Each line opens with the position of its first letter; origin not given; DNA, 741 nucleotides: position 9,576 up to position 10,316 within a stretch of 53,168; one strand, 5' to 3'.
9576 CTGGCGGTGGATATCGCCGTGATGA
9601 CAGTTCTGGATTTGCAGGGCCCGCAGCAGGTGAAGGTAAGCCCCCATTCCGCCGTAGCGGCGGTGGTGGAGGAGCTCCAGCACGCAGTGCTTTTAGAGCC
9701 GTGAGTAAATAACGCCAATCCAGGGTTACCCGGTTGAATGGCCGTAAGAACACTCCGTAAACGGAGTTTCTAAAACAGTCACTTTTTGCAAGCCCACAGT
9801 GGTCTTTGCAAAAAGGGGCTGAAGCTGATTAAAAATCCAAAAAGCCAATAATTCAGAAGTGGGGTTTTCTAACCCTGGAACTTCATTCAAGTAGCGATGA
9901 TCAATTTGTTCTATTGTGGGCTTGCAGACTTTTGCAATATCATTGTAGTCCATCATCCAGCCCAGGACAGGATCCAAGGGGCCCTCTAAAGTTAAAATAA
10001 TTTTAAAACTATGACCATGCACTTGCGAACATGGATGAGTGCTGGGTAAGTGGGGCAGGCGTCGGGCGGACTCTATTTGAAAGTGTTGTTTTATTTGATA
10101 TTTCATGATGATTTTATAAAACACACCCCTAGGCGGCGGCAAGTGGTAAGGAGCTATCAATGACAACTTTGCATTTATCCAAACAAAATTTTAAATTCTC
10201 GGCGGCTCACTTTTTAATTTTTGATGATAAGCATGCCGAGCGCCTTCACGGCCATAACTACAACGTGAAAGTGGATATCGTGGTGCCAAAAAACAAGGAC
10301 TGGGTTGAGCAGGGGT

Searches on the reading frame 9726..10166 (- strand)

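Call 6: search_protein_families(library=pfam, proteins=[window:9726-10166:-], max_evalue=0.01)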
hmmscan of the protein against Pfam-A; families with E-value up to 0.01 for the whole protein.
window:9726-10166:- (146 aa): 1 family
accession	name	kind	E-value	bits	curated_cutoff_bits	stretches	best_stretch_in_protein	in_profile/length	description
PF01242.24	PTPS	-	3.6e-29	101.6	22.4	1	25-142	2-119/121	6-pyruvoyl tetrahydropterin synthase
